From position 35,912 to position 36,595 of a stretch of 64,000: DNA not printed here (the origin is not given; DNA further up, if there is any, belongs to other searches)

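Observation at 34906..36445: Orphan NHLP-like leader-domain protein co-oriented with secreted Sel1-repeat and small Cys proteins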

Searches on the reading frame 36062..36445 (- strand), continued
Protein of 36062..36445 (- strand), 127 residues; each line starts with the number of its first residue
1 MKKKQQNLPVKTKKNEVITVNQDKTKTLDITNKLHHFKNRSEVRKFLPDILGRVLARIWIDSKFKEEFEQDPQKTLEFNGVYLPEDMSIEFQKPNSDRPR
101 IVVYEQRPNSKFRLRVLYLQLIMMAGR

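Call 62: list_cluster_members(proteins=[window:36065-36445:-, P0107, P0108, P0079, P0121, P0227, P0209, P0343, P0258, P0264])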
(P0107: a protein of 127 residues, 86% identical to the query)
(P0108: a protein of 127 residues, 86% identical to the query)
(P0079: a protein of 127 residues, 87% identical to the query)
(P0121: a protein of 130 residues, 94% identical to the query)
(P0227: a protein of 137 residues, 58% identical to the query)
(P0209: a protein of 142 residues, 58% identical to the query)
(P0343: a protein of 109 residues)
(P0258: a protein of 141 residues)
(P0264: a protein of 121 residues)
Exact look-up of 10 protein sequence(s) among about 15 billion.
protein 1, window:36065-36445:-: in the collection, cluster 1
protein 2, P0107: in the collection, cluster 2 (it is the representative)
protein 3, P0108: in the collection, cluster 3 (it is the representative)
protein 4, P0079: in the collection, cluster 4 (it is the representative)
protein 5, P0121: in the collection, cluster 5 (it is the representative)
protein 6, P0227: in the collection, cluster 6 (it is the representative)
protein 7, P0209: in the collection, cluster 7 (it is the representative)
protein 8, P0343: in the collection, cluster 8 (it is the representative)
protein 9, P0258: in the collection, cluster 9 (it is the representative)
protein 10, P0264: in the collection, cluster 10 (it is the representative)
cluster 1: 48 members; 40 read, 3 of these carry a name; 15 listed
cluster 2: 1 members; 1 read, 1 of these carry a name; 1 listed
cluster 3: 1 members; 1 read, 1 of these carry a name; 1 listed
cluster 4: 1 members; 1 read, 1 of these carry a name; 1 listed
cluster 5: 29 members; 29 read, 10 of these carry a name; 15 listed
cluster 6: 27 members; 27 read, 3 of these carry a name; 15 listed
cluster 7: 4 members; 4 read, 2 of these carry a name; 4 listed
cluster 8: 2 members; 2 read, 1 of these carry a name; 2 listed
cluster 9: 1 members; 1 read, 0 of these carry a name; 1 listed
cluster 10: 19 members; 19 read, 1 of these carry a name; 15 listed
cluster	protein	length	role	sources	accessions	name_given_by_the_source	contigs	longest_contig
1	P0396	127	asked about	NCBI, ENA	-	-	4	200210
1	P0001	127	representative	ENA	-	-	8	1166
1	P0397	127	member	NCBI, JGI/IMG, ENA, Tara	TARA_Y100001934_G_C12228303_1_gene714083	strand:+ start:179 stop:562 length:384 start_codon:yes stop_codon:yes gene_type:complete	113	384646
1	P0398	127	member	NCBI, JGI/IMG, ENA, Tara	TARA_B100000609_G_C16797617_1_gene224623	strand:- start:57 stop:440 length:384 start_codon:yes stop_codon:yes gene_type:complete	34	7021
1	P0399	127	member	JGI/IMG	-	hypothetical protein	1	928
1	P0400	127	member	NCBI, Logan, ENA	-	-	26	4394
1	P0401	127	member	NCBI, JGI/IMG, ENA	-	-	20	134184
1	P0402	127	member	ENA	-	-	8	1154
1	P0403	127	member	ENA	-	-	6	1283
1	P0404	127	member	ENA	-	-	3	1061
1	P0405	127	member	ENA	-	-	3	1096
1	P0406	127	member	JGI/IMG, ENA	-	-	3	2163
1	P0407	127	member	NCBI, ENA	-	-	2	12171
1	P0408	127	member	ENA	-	-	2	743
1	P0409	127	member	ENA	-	-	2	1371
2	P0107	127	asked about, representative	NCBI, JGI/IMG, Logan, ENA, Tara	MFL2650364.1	MAG: hypothetical protein ACJ0FZ_03120 [Alphaproteobacteria bacterium] | hypothetical protein | strand:- start:154 stop:537 length:384 start_codon:yes stop_codon:yes gene_type:complete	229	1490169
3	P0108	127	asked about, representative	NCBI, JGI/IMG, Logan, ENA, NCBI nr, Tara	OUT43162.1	MAG: hypothetical protein CBB73_07165 [Pelagibacteraceae bacterium TMED13] | strand:+ start:1473 stop:1856 length:384 start_codon:yes stop_codon:yes gene_type:complete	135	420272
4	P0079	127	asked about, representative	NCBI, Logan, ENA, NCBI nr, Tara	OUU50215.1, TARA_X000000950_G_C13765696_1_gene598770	MAG: hypothetical protein CBC25_08820 [Pelagibacteraceae bacterium TMED65] | strand:- start:639 stop:1022 length:384 start_codon:yes stop_codon:yes gene_type:complete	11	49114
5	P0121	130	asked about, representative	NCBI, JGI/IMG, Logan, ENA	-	hypothetical protein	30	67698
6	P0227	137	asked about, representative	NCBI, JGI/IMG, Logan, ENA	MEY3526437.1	MAG: hypothetical protein RI997_546 [Pseudomonadota bacterium] | hypothetical protein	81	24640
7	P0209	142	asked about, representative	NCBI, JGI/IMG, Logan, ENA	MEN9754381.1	MAG: hypothetical protein RLZ07_763 [Pseudomonadota bacterium] | hypothetical protein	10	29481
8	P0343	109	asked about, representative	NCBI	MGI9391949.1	MAG: hypothetical protein ACR2N8_00200 [Parvibaculales bacterium]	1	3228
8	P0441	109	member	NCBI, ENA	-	-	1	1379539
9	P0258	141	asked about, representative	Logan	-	-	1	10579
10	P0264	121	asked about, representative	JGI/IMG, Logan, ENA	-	-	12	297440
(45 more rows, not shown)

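Call 65: search_protein_families(library=phrogs, proteins=[L081:14256-16355:+, L081:12312-13544:+, L081:11341-12312:+, L084:3238-4344:+, L084:4356-5507:+, L084:5497-6594:+, L078:3010-6531:-, L080:8940-10373:+, L080:1140-2513:+, L086:4062-5744:-], max_evalue=0.00001)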
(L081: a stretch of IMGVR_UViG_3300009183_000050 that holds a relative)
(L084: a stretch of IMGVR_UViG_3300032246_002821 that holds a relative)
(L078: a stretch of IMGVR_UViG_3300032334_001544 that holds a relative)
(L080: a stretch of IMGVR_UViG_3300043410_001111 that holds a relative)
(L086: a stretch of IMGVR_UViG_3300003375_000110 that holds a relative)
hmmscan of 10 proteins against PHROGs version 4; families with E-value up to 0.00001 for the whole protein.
L081:14256-16355:+ (700 aa): 3 families
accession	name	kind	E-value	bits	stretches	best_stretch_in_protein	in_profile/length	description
phrog_12810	-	unknown function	2.4e-21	76.7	1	429-606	259-428/788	-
phrog_2071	-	other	7e-11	43.4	1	431-643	7-205/282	ATPase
phrog_395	-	other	3.8e-08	34.5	1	3-59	12-70/373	cytidyltransferase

L081:12312-13544:+ (411 aa): 1 family
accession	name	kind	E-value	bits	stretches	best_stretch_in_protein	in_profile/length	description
phrog_455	-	unknown function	5.6e-105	354.5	1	11-410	20-341/764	-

L081:11341-12312:+ (324 aa): 1 family
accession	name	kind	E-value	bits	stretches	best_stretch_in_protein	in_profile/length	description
phrog_12709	-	unknown function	7.7e-62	210.6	1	53-323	27-284/552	-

L084:3238-4344:+ (369 aa): 0 families

L084:4356-5507:+ (384 aa): 1 family
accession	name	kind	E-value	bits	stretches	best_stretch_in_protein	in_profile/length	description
phrog_9148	-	other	2.2e-80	271.5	1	1-344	1-364/382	UDP-glucose dehydrogenase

L084:5497-6594:+ (366 aa): 0 families

L078:3010-6531:- (1174 aa): 10 families
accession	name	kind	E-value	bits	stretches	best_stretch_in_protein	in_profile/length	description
phrog_5073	-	tail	3.2e-16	60.4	1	939-1102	284-425/519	tail fiber protein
phrog_30509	-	tail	3.2e-16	60.3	1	938-1083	43-176/254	collagen like minor tail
phrog_6320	-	tail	1.7e-15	57.9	1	939-1014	139-215/745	tail fiber protein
phrog_366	-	tail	1.2e-12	49.1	1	939-1068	311-451/474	tail fiber protein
phrog_1658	-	unknown function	1.3e-10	42.4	1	936-1085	51-177/239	-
phrog_819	-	tail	1.4e-10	41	1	939-1012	504-578/1024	tail protein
phrog_32123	-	unknown function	8.6e-09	35.2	1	938-1033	237-333/532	-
phrog_1806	-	tail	6.6e-07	29.9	1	939-1012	117-195/276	collagen like minor tail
phrog_38806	-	unknown function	3.9e-06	27.4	1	940-1048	88-186/285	-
phrog_10972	-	tail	9.7e-06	26.3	0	953-1048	160-253/343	tail fiber protein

L080:8940-10373:+ (478 aa): 2 families
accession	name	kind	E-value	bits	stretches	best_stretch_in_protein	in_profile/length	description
phrog_850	-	DNA, RNA and nucleotide metabolism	2.1e-136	456.5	1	1-478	1-476/476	RNA-binding protein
phrog_12912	-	unknown function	8.5e-13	49.7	1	44-205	21-183/211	-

L080:1140-2513:+ (458 aa): 3 families
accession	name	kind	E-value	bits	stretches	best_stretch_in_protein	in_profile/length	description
phrog_19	-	DNA, RNA and nucleotide metabolism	2.7e-130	437.1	1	1-445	162-595/621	DnaB-like replicative helicase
phrog_239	-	DNA, RNA and nucleotide metabolism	2.1e-20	74.3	1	158-428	333-604/801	DNA primase/helicase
phrog_243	-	DNA, RNA and nucleotide metabolism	2e-13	50.9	1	164-425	16-270/273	DnaB-like replicative helicase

L086:4062-5744:- (561 aa): 1 family
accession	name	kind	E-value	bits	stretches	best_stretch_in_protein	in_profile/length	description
phrog_3560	-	unknown function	1.9e-08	34.5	1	98-383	74-347/433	-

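Call 66: search_protein_families(library=pfam, proteins=[L030:26-1885:+, L030:1929-3077:+, L030:3093-3863:+, L030:3893-4597:+, L030:4612-5022:+, L030:5037-5843:-, L048:3494-4390:+, L048:4397-5434:+, L048:5506-5742:+, L071:4976-5470:-], max_evalue=0.001)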
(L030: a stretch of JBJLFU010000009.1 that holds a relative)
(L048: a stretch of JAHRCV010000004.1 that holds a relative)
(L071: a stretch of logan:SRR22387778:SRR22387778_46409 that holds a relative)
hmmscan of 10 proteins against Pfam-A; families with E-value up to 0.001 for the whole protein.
L030:26-1885:+ (620 aa): 1 family
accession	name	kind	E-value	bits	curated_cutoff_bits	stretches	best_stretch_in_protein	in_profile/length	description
PF00771.25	FHIPEP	-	5.3e-216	719.5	29.1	1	1-610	47-656/657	FHIPEP family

L030:1929-3077:+ (383 aa): 1 family
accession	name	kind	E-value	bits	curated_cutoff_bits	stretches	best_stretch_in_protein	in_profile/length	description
PF00448.28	SRP54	-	8.1e-07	29.3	22.7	1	192-372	3-191/196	SRP54-type protein, GTPase domain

L030:3093-3863:+ (257 aa): 7 families
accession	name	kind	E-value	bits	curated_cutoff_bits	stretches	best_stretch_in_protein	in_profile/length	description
PF10609.15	ParA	-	1e-24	87.7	27.1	1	3-242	4-245/246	NUBPL iron-transfer P-loop NTPase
PF01656.29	CbiA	-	6.3e-18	65.4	25.4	1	5-221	1-124/125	CobQ/CobB/MinD/ParA nucleotide binding domain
PF13614.12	AAA_31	-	1.9e-11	44.7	27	1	4-148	3-153/177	AAA domain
PF09140.17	MipZ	-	1.5e-06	28.1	20.7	1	5-180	3-164/262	ATPase MipZ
PF02374.21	ArsA_ATPase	-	1.9e-06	27.8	24.3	1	6-40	4-38/305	Anion-transporting ATPase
PF00142.24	Fer4_NifH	-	3.2e-06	27.3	25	1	9-247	6-249/271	4Fe-4S iron sulfur cluster binding proteins, NifH/frxC family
PF06564.18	CBP_BcsQ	-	3.6e-06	27.1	21.3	0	5-39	4-38/234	Cellulose biosynthesis protein BcsQ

L030:3893-4597:+ (235 aa): 4 families
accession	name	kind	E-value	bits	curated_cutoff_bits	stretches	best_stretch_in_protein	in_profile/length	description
PF04545.22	Sigma70_r4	-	4.3e-15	55.4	24.1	1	179-227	1-49/50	Sigma-70, region 4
PF04542.20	Sigma70_r2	-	1.8e-14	53.7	24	1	15-86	1-69/71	Sigma-70 region 2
PF04539.22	Sigma70_r3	-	6.9e-08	32.9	25.3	1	98-132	5-39/78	Sigma-70 region 3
PF08281.18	Sigma70_r4_2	-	6.5e-07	29.3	25.7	1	176-217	4-45/54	Sigma-70, region 4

L030:4612-5022:+ (137 aa): 0 families

L030:5037-5843:- (269 aa): 3 families
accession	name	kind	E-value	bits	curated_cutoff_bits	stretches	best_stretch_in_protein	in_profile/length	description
PF06429.18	Flg_bbr_C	-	2.2e-09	37.1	23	1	226-266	2-42/46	Flagellar basal body rod FlgEFG protein C-terminal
PF22692.1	LlgE_F_G_D1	-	7.9e-09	36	27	1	92-170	2-64/64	Flagellar hook protein FlgE/F/G D1 domain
PF00460.25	Flg_bb_rod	-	2.9e-06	27.5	20.7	1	15-41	5-31/31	Flagella basal body rod protein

L048:3494-4390:+ (299 aa): 2 families
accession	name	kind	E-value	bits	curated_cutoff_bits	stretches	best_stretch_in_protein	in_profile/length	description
PF20560.3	MotA_N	-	1e-24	87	27.3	1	17-107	2-91/91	Motility protein A N-terminal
PF01618.21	MotA_ExbB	-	2e-12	47.4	22.9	1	153-253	21-124/127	MotA/TolQ/ExbB proton channel family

L048:4397-5434:+ (346 aa): 2 families
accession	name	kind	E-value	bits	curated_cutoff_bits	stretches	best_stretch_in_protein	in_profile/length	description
PF13677.11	MotB_plug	-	3.6e-17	62.1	24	1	26-75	4-55/58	Membrane MotB of proton-channel complex MotA/MotB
PF00691.25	OmpA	-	1.1e-14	55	27.2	1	237-334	1-96/98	OmpA family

L048:5506-5742:+ (79 aa): 0 families

L071:4976-5470:- (165 aa): 0 families

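Call 76: search_protein_families(library=ncbifam, proteins=[L066:6384-7103:+, L030:6363-7016:+, L032:6315-7202:+, L033:6229-6858:+, L034:1442-2107:+, L071:6064-6702:+, L012:2450-3091:+, L018:6378-7010:+, L022:1485-2108:+], max_evalue=0.01)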
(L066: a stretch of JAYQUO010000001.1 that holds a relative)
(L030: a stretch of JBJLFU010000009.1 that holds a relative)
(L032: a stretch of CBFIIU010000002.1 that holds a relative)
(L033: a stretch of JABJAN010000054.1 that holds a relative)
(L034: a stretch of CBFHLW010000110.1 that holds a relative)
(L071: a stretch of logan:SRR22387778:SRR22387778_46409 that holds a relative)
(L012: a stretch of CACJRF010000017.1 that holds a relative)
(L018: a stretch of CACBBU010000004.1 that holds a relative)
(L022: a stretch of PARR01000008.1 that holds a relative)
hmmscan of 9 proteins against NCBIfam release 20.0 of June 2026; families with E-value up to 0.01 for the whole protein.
L066:6384-7103:+ (240 aa): 3 families
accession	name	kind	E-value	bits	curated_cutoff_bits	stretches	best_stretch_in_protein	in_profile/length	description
NF047621.1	FlgprotMotXVib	equivalog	6.4e-06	25.8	330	1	44-112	126-193/211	flagellar protein MotX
NF033786.1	phenyl_MerG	equivalog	0.00016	21.7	350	0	45-114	128-198/217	phenylmercury resistance protein MerG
NF038194.1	AlgK_TPR_lipo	equivalog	0.0013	17.5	700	1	51-121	358-428/448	alginate biosynthesis TPR repeat lipoprotein AlgK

L030:6363-7016:+ (218 aa): 5 families
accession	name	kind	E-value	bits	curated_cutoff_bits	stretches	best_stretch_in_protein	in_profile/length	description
NF047621.1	FlgprotMotXVib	equivalog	9e-06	25.3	330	1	45-93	126-174/211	flagellar protein MotX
NF038194.1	AlgK_TPR_lipo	equivalog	0.0002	20.2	700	1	48-127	354-433/448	alginate biosynthesis TPR repeat lipoprotein AlgK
TIGR02552.1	LcrH_SycD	equivalog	0.0016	18.2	104.8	0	32-87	19-72/136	SycD/LcrH family type III secretion system chaperone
NF033786.1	phenyl_MerG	equivalog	0.0054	16.7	350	0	133-202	141-212/217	phenylmercury resistance protein MerG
TIGR03302.1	OM_YfiO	subfamily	0.0076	15.8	81.4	0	28-69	30-71/239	outer membrane protein assembly factor BamD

L032:6315-7202:+ (296 aa): 0 families

L033:6229-6858:+ (210 aa): 1 family
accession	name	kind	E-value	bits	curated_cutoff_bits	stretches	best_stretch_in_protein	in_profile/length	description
NF038194.1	AlgK_TPR_lipo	equivalog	0.00074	18.3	700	1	50-126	354-430/448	alginate biosynthesis TPR repeat lipoprotein AlgK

L034:1442-2107:+ (222 aa): 1 family
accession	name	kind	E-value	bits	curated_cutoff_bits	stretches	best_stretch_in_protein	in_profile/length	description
NF047621.1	FlgprotMotXVib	equivalog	0.0026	17.3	330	0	39-99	124-184/211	flagellar protein MotX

L071:6064-6702:+ (213 aa): 3 families
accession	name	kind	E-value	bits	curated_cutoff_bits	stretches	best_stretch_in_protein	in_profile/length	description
NF038194.1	AlgK_TPR_lipo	equivalog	2.8e-05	23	700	1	19-141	14-131/448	alginate biosynthesis TPR repeat lipoprotein AlgK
NF033786.1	phenyl_MerG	equivalog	8.5e-05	22.6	350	1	28-171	40-187/217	phenylmercury resistance protein MerG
NF045484.1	TransRegExoR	equivalog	0.0056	15.9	450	1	32-81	50-99/267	exopolysaccharide production regulator ExoR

L012:2450-3091:+ (214 aa): 0 families

L018:6378-7010:+ (211 aa): 1 family
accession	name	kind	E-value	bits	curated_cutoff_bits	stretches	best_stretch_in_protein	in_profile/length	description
NF045484.1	TransRegExoR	equivalog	0.00037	19.8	450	1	26-76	45-95/267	exopolysaccharide production regulator ExoR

L022:1485-2108:+ (208 aa): 0 families
